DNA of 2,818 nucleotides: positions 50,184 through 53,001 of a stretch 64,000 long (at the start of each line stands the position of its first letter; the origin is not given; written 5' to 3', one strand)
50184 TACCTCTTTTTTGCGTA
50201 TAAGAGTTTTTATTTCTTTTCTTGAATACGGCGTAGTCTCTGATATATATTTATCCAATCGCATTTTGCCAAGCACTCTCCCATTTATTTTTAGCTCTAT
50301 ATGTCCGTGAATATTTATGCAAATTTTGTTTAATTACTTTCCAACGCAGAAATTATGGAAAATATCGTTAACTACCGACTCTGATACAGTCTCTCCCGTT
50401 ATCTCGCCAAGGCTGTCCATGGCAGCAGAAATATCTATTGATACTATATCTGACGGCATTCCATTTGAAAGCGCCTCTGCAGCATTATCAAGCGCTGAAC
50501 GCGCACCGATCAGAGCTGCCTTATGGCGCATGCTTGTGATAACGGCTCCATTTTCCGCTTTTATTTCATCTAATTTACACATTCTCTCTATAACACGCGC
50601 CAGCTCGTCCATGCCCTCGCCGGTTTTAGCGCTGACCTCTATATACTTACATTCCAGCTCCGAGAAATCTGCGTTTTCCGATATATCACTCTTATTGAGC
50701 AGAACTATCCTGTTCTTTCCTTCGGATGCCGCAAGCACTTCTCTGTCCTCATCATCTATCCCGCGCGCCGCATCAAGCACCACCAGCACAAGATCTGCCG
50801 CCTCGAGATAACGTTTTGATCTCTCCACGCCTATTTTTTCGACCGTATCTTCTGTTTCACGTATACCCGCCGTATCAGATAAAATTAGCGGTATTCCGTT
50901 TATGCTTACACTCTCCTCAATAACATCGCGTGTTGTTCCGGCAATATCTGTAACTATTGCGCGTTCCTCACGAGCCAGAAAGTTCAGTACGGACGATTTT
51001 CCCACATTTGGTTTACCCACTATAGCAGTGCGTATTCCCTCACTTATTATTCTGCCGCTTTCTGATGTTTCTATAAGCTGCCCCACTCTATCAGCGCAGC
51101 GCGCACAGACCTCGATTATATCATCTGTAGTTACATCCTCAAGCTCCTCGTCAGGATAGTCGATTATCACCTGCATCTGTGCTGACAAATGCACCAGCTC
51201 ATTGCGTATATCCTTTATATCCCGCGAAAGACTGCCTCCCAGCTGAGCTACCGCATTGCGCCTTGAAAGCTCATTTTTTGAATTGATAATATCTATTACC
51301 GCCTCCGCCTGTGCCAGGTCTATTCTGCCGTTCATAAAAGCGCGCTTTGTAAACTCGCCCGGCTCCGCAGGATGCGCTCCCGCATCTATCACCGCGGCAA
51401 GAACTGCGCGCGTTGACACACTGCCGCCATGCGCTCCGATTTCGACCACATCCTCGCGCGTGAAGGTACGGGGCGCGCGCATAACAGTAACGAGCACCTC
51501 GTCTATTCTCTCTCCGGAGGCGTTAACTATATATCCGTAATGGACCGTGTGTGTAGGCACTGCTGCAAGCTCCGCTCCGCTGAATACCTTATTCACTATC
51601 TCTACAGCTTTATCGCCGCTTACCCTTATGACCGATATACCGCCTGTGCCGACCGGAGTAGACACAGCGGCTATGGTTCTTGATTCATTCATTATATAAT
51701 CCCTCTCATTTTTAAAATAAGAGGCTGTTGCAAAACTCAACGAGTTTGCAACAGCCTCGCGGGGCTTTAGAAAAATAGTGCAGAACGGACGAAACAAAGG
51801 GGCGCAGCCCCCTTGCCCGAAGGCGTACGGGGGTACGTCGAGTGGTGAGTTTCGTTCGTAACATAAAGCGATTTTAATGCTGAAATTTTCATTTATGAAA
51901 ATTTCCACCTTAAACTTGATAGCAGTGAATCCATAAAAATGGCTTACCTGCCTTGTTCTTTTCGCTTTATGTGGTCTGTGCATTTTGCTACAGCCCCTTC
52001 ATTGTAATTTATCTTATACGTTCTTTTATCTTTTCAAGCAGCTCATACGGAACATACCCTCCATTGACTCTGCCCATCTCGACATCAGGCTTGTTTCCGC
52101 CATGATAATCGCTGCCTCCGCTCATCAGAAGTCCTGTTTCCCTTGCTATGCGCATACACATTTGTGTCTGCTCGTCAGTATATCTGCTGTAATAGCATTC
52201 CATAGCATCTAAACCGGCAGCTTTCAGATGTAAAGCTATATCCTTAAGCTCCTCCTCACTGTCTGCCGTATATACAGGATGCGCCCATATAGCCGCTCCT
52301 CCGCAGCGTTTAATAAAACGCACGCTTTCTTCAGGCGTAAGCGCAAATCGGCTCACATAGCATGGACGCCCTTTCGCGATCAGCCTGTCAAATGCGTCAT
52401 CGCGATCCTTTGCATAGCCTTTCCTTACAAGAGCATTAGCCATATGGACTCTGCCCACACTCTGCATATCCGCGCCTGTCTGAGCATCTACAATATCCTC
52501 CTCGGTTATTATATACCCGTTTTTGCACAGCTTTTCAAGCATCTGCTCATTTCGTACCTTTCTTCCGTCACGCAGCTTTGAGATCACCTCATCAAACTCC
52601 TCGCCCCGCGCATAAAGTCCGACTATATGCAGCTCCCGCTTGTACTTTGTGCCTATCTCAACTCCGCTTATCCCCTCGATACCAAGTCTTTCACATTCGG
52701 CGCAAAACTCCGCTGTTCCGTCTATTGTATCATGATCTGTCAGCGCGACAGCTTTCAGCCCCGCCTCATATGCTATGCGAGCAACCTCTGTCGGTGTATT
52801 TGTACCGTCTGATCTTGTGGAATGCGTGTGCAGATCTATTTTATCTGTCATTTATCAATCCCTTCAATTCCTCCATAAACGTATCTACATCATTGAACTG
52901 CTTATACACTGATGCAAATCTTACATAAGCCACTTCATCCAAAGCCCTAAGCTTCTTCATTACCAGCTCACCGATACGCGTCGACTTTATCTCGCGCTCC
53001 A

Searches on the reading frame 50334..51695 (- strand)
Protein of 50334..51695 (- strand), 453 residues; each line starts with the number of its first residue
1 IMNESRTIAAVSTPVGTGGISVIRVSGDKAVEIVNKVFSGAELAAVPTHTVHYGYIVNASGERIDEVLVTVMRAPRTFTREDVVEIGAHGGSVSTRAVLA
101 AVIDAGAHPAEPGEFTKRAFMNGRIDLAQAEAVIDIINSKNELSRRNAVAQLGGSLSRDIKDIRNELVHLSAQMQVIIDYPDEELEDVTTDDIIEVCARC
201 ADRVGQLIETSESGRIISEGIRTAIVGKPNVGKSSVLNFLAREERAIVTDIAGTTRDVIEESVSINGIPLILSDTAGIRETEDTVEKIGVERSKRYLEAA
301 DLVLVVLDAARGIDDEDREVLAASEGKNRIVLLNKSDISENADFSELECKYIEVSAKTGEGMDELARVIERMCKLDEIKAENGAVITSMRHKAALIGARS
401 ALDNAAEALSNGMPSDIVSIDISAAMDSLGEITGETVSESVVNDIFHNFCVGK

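Call 10: search_protein_families(library=pfam, proteins=[window:50334-51695:-])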
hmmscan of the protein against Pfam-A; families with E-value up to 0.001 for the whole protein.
window:50334-51695:- (453 aa): 8 families
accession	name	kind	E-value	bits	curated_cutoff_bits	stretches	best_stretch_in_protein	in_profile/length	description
PF12631.12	MnmE_helical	-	3.2e-59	201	40.1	1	127-450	1-211/211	MnmE helical domain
PF10396.14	TrmE_N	-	1.3e-41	141.9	29.8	1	7-124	1-117/117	GTP-binding protein TrmE N-terminus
PF01926.29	MMR_HSR1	-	1.2e-26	93.5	21.9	1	223-335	2-113/113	50S ribosome-binding GTPase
PF02421.24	FeoB_N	-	4.6e-10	39.7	27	1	222-367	2-154/156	Ferrous iron transport protein B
PF00009.33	GTP_EFTU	-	9.8e-06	25.7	26.5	1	294-352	87-147/188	Elongation factor Tu GTP binding domain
PF00350.29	Dynamin_N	-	2.9e-05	24.6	27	0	224-259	2-36/168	Dynamin family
PF03193.22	RsgA_GTPase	-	0.00014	22.2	30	0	222-254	108-140/174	RsgA GTPase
PF04548.22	AIG1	-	0.00042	20.1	27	1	225-322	5-105/212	AIG1 family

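Call 22: find_encoding_contigs(protein=window:50334-51695:-, flank=10000, max_places=10)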
Protein window:50334-51695:- (453 aa): no gene with exactly this product is on record in the collection.

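Call 23: find_encoding_contigs(protein=window:50334-51692:-, flank=10000, max_places=10)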
Protein window:50334-51692:- (452 aa): no gene with exactly this product is on record in the collection.

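Call 24: find_homologous_proteins(query=window:50334-51692:-, max_evalue=1e-100)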
Query window:50334-51692:- (452 aa): 7684 proteins with E <= 1e-100 among 8000 candidates; the best 120 are listed.
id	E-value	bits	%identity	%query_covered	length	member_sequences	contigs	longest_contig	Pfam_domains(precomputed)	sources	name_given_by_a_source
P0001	8.5e-279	942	100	100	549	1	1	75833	PF10396.15,PF01926.30,PF02421.25,PF00009.34,PF12631.13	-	-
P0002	6.0e-242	821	86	100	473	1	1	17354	PF10396.15,PF01926.30,PF02421.25,PF12631.13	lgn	-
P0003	1.2e-241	820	86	100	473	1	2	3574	PF10396.15,PF01926.30,PF02421.25,PF12631.13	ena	-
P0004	1.1e-238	810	85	100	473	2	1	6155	PF10396.15,PF01926.30,PF02421.25,PF12631.13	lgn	-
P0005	1.9e-228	777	81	100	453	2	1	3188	PF10396.15,PF01926.30,PF00350.30,PF02421.25,PF12631.13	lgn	-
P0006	9.6e-226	768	81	100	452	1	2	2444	PF10396.15,PF01926.30,PF00350.30,PF02421.25,PF03193.23,PF12631.13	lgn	-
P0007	7.1e-219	745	77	100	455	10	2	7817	PF10396.15,PF01926.30,PF00350.30,PF02421.25,PF12631.13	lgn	-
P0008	9.6e-217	738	76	100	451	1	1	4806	PF10396.15,PF01926.30,PF02421.25,PF12631.13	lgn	-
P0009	1.6e-214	731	77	99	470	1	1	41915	PF10396.15,PF01926.30,PF02421.25,PF00009.34,PF12631.13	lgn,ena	-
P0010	2.0e-214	730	76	100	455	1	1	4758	PF10396.15,PF01926.30,PF02421.25,PF12631.13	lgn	-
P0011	2.6e-212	723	76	100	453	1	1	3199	PF10396.15,PF01926.30,PF00350.30,PF02421.25,PF12631.13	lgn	-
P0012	1.0e-210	718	75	100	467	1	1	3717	PF10396.15,PF01926.30,PF02421.25,PF12631.13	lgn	-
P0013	1.0e-209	715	74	100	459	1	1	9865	PF10396.15,PF01926.30,PF02421.25,PF03193.23,PF12631.13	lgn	-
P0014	5.7e-209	712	76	100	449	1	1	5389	PF10396.15,PF01926.30,PF02421.25,PF12631.13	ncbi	-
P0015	6.7e-208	709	75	100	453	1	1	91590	PF10396.15,PF01926.30,PF02421.25,PF12631.13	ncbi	-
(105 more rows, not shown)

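Call 25: find_encoding_contigs(protein=P0002, flank=10000, max_places=4)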
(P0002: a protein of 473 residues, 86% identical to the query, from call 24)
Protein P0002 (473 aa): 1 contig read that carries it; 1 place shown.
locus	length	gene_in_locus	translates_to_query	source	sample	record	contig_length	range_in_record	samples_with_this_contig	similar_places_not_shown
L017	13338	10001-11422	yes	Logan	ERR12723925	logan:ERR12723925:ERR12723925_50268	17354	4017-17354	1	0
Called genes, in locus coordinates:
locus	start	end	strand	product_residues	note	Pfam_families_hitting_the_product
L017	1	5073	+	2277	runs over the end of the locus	PF00657:Lipase_GDSL, PF13472:Lipase_GDSL_2, PF22422:MGH1-like_GH (weak)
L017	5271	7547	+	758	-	PF07833:Cu_amine_oxidN1, PF14262:Cthe_2159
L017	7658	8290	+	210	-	-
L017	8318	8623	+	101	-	PF05239:PRC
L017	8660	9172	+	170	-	PF22811:Zn_ribbon_NrdR, PF03477:ATP-cone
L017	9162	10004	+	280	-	PF02811:PHP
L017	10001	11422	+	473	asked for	PF10396:TrmE_N, PF12631:MnmE_helical, PF01926:MMR_HSR1, PF02421:FeoB_N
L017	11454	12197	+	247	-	PF01479:S4, PF00849:PseudoU_synth_2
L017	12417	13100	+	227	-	PF00119:ATP-synt_A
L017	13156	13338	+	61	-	?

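Call 26: find_encoding_contigs(protein=P0009, flank=10000, max_places=4)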
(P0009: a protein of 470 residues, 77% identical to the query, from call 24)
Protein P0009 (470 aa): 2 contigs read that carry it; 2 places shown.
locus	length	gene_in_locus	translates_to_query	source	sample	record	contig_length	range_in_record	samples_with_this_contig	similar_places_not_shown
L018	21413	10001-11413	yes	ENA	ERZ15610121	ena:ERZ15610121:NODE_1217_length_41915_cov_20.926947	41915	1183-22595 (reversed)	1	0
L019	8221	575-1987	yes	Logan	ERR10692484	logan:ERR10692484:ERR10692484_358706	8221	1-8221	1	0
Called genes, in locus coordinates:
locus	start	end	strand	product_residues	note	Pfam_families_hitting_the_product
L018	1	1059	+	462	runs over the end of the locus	PF14691:Fer4_20, PF02826:2-Hacid_dh_C (faint), PF13738:Pyr_redox_3 (faint), PF07992:Pyr_redox_2, PF13450:NAD_binding_8 (weak), PF00070:Pyr_redox (weak)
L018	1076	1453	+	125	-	PF13240:Zn_Ribbon_1 (weak)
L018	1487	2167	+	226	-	-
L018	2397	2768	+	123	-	PF05973:Gp49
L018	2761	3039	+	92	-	PF01381:HTH_3, PF12844:HTH_19, PF13560:HTH_31 (weak)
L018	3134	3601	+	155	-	-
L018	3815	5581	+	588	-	-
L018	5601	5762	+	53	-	-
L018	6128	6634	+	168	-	PF13958:ToxN_toxin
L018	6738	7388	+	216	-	PF13338:AbiEi_4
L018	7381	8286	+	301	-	PF08843:AbiEii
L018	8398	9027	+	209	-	-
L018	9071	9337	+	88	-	PF05239:PRC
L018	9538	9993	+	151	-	PF22811:Zn_ribbon_NrdR, PF03477:ATP-cone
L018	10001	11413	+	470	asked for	PF10396:TrmE_N, PF12631:MnmE_helical, PF01926:MMR_HSR1, PF02421:FeoB_N, PF00009:GTP_EFTU (weak)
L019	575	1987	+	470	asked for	PF10396:TrmE_N, PF12631:MnmE_helical, PF01926:MMR_HSR1, PF02421:FeoB_N, PF00009:GTP_EFTU (weak)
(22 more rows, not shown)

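Call 41: find_encoding_contigs(protein=P0015, flank=10000, max_places=3)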
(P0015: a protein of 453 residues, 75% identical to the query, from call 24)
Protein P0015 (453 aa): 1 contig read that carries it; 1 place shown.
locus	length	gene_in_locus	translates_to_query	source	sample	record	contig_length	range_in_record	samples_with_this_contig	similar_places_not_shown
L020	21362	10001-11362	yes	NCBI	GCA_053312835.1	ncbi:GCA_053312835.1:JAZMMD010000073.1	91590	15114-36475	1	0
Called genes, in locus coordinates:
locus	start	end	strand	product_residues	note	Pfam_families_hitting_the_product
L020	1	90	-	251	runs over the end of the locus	PF02535:Zip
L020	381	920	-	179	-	PF02482:Ribosomal_S30AE, PF16321:Ribosom_S30AE_C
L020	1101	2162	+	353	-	PF01063:Aminotran_4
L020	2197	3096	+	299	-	PF00849:PseudoU_synth_2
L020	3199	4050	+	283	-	PF00175:NAD_binding_1 (faint), PF10418:DHODB_Fe-S_bind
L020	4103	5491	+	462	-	PF14691:Fer4_20, PF13738:Pyr_redox_3 (faint), PF07992:Pyr_redox_2, PF13450:NAD_binding_8 (weak), PF00070:Pyr_redox (weak)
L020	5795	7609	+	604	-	-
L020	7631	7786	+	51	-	-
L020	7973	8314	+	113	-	PF01909:NTP_transf_2, PF18765:Polbeta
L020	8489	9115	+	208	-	-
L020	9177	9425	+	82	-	-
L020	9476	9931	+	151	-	PF22811:Zn_ribbon_NrdR, PF03477:ATP-cone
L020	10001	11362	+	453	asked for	PF10396:TrmE_N, PF12631:MnmE_helical, PF01926:MMR_HSR1, PF02421:FeoB_N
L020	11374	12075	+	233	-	PF01479:S4, PF00849:PseudoU_synth_2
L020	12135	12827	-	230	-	PF00596:Aldolase_II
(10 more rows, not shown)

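Call 42: find_encoding_contigs(protein=P0005, flank=10000, max_places=3)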
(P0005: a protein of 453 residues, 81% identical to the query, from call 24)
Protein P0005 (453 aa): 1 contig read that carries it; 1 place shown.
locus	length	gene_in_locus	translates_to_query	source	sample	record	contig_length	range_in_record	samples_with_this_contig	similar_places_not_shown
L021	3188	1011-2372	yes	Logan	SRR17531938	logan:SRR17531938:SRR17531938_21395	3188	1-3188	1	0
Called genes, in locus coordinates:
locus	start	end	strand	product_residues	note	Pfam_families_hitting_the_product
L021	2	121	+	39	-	?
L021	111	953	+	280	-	PF02811:PHP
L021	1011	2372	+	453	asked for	PF10396:TrmE_N, PF00350:Dynamin_N (faint), PF12631:MnmE_helical, PF01926:MMR_HSR1, PF02421:FeoB_N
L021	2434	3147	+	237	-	PF01479:S4, PF00849:PseudoU_synth_2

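Call 43: find_encoding_contigs(protein=P0001, flank=10000, max_places=3)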
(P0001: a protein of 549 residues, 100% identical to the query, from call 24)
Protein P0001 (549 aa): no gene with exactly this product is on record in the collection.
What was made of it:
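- Tried and rejected: Look-ups of the window's MnmE with three different starts: not on record (calls 22, 23, 43).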

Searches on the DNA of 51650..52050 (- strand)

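Call 38: search_rna_families(source=window, start=51650, end=52050, threshold=evalue, max_evalue=10)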
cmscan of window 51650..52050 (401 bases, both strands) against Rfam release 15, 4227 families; matches with E-value up to 10: 11.
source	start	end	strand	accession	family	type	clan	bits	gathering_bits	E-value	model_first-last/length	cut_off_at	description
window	51721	51770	-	RF02470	Ms_IGR-8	Gene; sRNA;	-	26.8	44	0.0008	1-63/63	no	Mycobacterium sRNA Ms_IGR-8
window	51686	51812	-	RF01794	sok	Gene; antitoxin;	-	24.1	59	0.0016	1-157/157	no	sok antitoxin (CssrC)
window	51721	51758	-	RF04252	mir-8186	Gene; miRNA;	-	22.1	80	0.021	12-49/61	no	mir-8186 microRNA precursor family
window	51721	51758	+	RF04252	mir-8186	Gene; miRNA;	-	21.7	80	0.028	12-49/61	no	mir-8186 microRNA precursor family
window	51665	51730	+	RF01186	SNORD127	Gene; snRNA; snoRNA; CD-box;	-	18.4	45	3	1-86/86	no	Small nucleolar RNA SNORD127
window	51858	51924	+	RF00493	snoU2-30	Gene; snRNA; snoRNA; CD-box;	-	18.3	60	0.74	1-70/70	no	Small nucleolar RNA U2-30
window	51702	51786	-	RF03287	mir-5904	Gene; miRNA;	-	15.6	73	2.7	1-84/84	no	mir-5904 microRNA precursor family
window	51721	51758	+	RF00906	MIR1120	Gene; miRNA;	-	15.4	86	3.5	26-62/87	no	MIR1120/MIR1122 microRNA precursor family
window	51727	51753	+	RF01357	CRISPR-DR31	Gene; CRISPR;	-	14.5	35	3.3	1-37/37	no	CRISPR RNA direct repeat element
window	51726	51752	-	RF01357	CRISPR-DR31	Gene; CRISPR;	-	14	35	4.6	1-37/37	no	CRISPR RNA direct repeat element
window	51881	51968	+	RF00519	suhB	Gene; sRNA;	CL00108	13.5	41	3.5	1-77/77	no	Makes More Granules Regulator RNA (mmgR)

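Call 61: search_dna_similar(query=window:51715-52002:-, collection=plasmids, mode=distant, max_evalue=0.01, max_rows=10)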
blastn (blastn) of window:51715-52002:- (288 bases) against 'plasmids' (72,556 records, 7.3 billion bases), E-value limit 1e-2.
No match.

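Call 62: search_dna_similar(query=window:51715-52002:-, collection=phages, mode=distant, max_evalue=0.01, max_rows=10)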
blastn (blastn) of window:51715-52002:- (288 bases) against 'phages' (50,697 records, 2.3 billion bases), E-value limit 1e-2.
No match.
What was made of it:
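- Tried and rejected: Plasmid and phage blastn: no match (calls 61-62).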

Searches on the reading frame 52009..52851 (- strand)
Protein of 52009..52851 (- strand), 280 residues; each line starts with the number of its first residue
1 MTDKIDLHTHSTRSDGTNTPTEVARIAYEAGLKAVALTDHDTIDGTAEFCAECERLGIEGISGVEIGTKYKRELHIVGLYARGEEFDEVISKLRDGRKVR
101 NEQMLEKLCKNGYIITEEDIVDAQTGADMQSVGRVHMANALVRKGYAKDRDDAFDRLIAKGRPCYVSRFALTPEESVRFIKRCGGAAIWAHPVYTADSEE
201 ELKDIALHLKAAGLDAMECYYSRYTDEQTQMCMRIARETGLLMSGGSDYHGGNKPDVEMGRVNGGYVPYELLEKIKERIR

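Call 10: search_protein_families(library=pfam, proteins=[window:52009-52851:-])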
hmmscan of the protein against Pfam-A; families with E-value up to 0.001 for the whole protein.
window:52009-52851:- (280 aa): 1 family
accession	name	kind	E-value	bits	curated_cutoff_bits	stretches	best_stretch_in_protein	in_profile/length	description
PF02811.25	PHP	-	7.2e-16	59.4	26.4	1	6-93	1-92/164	PHP domain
